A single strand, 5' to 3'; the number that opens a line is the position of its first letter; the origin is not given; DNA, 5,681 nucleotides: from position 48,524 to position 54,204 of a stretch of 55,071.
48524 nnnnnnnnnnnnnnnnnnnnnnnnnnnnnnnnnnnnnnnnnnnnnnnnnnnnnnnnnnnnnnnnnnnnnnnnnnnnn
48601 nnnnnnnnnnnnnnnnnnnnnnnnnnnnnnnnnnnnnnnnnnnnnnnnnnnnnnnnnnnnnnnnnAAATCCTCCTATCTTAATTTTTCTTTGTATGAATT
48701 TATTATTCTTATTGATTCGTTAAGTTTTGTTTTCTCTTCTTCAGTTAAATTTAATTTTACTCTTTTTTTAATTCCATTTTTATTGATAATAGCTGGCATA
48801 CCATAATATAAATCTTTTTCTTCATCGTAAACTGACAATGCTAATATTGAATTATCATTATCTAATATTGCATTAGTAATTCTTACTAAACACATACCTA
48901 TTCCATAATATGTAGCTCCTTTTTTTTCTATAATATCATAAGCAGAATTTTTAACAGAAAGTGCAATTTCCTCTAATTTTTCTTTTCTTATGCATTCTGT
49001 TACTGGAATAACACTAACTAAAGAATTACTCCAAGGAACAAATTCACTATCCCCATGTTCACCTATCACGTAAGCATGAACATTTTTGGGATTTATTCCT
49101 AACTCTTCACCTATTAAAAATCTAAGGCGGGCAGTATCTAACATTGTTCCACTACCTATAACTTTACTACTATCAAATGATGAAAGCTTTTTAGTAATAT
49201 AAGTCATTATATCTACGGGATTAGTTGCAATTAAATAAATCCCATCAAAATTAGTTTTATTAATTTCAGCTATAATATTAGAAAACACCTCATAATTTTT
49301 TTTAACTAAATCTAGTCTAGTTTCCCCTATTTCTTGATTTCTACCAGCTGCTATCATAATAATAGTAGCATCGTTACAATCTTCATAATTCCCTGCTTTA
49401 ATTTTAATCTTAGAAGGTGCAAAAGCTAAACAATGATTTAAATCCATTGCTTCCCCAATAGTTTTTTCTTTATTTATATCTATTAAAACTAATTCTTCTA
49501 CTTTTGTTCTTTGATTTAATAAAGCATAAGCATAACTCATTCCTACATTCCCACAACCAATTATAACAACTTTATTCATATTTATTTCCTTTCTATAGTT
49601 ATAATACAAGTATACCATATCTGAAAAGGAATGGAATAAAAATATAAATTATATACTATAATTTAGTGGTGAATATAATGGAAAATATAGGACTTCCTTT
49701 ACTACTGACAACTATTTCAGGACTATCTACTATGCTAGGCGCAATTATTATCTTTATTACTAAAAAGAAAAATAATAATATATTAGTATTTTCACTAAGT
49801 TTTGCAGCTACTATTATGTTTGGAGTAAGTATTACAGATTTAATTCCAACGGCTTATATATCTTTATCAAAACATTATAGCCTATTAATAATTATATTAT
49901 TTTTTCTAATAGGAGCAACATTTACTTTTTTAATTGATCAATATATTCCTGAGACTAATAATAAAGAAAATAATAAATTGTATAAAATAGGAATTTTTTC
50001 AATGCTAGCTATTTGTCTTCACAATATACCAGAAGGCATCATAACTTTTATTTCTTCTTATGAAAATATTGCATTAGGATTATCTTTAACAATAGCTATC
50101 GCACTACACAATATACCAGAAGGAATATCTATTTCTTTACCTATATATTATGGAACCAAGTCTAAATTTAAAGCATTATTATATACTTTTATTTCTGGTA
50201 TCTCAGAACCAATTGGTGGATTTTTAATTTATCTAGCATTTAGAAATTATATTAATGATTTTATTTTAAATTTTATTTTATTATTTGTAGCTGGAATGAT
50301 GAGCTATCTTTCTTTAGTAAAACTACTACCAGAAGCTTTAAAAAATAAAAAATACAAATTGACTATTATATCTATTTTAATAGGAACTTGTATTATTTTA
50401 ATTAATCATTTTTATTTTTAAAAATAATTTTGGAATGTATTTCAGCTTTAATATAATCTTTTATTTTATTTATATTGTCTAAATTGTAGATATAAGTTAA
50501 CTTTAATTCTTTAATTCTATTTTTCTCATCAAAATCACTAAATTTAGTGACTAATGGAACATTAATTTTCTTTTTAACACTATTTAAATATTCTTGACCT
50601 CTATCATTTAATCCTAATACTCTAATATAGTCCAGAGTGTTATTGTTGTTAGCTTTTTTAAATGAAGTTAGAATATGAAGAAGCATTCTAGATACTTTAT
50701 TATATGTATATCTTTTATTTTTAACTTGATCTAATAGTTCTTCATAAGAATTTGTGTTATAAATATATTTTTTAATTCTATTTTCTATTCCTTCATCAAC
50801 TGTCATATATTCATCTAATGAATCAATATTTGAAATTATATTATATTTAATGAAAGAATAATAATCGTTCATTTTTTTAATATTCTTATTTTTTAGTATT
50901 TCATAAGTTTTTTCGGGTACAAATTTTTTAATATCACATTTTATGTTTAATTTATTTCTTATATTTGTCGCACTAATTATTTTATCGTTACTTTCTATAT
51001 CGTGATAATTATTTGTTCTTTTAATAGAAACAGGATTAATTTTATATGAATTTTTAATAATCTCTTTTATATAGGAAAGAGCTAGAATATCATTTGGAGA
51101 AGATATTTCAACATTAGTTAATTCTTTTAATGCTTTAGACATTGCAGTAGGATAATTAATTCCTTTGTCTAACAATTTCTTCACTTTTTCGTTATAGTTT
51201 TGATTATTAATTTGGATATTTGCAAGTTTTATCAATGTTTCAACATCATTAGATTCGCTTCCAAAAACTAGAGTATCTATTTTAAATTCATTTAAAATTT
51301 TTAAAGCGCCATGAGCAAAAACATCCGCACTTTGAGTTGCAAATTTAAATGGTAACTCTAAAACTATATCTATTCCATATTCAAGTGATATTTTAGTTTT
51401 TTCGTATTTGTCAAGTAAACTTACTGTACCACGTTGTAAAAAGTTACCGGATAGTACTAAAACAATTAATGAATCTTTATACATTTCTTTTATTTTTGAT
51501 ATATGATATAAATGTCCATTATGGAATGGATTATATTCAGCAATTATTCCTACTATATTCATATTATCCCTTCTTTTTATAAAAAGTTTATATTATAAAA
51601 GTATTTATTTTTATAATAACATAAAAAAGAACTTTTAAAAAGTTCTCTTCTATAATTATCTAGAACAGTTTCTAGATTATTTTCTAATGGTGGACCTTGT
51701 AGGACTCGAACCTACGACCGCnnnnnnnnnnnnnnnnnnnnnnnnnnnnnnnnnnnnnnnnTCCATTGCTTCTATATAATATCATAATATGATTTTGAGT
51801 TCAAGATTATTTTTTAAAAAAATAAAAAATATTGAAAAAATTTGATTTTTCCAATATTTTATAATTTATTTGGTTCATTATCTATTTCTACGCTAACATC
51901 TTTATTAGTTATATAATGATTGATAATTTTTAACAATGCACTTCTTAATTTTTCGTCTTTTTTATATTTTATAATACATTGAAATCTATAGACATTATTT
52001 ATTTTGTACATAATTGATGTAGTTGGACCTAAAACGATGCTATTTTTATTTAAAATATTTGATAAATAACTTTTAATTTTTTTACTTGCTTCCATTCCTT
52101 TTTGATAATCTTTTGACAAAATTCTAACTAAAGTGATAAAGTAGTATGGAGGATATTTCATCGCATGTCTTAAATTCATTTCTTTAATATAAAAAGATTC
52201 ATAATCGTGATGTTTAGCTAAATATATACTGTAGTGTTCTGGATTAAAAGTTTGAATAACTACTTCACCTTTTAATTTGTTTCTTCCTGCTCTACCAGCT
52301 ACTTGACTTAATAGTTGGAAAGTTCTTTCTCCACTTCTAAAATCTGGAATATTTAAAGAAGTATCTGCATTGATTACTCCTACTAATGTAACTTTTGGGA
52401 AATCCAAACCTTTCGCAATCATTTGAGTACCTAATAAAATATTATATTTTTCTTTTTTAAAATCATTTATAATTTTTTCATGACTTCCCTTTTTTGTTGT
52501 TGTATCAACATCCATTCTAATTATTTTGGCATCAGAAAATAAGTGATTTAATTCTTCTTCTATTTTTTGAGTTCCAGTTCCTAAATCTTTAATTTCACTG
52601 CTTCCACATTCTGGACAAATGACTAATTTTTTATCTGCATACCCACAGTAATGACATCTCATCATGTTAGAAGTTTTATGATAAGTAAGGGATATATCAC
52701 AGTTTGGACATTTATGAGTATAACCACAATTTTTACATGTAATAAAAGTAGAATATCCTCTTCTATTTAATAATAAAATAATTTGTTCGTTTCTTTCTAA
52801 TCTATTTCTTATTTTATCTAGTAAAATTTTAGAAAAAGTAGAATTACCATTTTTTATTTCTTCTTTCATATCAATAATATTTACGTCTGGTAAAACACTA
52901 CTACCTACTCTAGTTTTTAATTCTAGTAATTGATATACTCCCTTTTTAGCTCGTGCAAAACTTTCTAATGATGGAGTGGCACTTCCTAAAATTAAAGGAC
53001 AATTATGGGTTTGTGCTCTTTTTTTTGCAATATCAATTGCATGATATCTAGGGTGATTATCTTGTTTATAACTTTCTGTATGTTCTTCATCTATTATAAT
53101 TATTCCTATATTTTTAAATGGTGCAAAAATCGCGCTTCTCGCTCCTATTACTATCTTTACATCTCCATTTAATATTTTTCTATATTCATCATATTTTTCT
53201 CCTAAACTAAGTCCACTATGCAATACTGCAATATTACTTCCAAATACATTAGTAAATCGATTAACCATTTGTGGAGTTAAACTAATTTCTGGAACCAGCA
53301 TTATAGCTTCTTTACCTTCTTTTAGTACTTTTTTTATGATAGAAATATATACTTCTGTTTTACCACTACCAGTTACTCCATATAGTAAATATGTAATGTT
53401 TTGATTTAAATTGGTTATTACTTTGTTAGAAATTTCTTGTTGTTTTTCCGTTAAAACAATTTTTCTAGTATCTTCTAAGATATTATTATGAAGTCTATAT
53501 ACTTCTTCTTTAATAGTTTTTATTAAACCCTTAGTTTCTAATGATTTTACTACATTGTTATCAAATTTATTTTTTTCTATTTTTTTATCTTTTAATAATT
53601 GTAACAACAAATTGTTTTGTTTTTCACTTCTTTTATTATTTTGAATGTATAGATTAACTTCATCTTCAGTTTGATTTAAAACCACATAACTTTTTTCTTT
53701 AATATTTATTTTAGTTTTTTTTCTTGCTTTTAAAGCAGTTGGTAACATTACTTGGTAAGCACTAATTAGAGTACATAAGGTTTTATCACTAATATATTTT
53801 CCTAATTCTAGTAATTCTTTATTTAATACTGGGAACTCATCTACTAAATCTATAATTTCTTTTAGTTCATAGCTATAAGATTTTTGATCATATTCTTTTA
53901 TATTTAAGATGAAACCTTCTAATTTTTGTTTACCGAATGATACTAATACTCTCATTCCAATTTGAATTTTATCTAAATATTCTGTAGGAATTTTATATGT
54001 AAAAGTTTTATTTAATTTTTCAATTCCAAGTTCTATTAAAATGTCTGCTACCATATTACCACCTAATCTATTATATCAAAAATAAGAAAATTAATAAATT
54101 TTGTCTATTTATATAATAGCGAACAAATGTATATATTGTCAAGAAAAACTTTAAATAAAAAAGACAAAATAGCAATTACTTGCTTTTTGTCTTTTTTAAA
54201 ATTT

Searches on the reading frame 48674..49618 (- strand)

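Call 46: search_protein_families(library=pfam, proteins=[window:48674-49618:-], max_evalue=0.00001)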
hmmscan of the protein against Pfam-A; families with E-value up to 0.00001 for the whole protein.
window:48674-49618:- (314 aa): 2 families
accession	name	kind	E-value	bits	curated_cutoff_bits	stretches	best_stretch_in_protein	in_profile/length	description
PF00056.29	Ldh_1_N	-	2.8e-43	147.8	27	1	16-155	2-141/141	lactate/malate dehydrogenase, NAD binding domain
PF02866.23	Ldh_1_C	-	1.9e-36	126.1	22.6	1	158-311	1-168/174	lactate/malate dehydrogenase, alpha/beta C-terminal domain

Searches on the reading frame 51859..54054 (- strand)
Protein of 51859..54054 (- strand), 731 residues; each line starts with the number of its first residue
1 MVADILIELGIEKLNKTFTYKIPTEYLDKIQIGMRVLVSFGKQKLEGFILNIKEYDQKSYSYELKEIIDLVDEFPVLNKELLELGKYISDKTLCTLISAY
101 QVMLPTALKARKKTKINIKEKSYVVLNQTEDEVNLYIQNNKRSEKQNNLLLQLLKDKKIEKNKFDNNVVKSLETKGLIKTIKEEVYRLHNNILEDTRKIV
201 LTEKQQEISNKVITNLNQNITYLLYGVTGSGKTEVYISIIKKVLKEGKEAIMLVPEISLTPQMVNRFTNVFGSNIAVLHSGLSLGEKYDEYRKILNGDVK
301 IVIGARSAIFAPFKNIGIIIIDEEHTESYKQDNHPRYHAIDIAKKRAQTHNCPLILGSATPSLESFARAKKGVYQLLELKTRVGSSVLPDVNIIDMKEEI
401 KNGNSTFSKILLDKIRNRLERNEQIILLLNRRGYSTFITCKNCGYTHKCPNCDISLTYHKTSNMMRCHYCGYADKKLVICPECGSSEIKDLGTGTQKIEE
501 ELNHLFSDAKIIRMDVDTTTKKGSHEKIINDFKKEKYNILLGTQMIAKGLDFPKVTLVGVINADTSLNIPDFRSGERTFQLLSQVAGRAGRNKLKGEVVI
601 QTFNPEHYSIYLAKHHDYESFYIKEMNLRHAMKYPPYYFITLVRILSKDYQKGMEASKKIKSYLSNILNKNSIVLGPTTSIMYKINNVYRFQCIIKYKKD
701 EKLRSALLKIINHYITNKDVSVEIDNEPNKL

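Call 61: find_encoding_contigs(protein=window:51859-54054:-, flank=10000, max_places=4)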
Protein window:51859-54054:- (731 aa): 4 contigs read that carry it; 3 places shown.
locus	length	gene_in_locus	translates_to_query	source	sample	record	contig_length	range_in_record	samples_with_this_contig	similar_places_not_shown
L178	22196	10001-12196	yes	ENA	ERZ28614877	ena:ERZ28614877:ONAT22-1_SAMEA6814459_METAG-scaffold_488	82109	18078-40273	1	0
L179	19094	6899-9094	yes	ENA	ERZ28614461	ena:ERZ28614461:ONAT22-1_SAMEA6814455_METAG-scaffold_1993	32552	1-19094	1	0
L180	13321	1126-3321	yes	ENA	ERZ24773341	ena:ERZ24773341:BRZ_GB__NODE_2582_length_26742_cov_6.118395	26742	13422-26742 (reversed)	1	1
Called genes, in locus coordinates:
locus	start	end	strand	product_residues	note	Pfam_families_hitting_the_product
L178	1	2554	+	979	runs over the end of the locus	PF02463:SMC_N, PF13175:AAA_15, PF13304:AAA_21 (weak), PF13476:AAA_23, PF13555:AAA_29 (weak), PF06470:SMC_hinge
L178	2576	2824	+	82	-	PF07963:N_methyl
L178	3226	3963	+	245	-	PF12146:Hydrolase_4, PF00561:Abhydrolase_1, PF12697:Abhydrolase_6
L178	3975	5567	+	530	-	PF08245:Mur_ligase_M, PF02875:Mur_ligase_C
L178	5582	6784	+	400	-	PF01820:Dala_Dala_lig_N, PF01071:GARS_A (weak), PF02655:ATP-grasp_3 (weak), PF02786:CPSase_L_D2, PF02222:ATP-grasp (faint), PF07478:Dala_Dala_lig_C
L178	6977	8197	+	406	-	PF13616:Rotamase_3, PF00639:Rotamase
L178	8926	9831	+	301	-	PF07889:DUF1664 (faint)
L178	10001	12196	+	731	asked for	PF17764:PriA_3primeBD, PF00270:DEAD, PF04851:ResIII, PF18319:Zn_ribbon_PriA, PF00271:Helicase_C, PF18074:PriA_C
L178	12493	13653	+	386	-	PF01467:CTP_transf_like (weak), PF05636:HIGH_NTase1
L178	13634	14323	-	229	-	PF02535:Zip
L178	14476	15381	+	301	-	PF00056:Ldh_1_N, PF02866:Ldh_1_C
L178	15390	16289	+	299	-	PF00294:PfkB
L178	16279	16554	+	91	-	PF01713:Smr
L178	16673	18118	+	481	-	PF09479:Flg_new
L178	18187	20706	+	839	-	PF00521:DNA_topoisoIV, PF03989:DNA_gyraseA_C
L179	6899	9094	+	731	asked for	PF17764:PriA_3primeBD, PF00270:DEAD, PF04851:ResIII, PF18319:Zn_ribbon_PriA, PF00271:Helicase_C, PF18074:PriA_C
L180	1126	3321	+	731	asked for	PF17764:PriA_3primeBD, PF00270:DEAD, PF04851:ResIII, PF18319:Zn_ribbon_PriA, PF00271:Helicase_C, PF18074:PriA_C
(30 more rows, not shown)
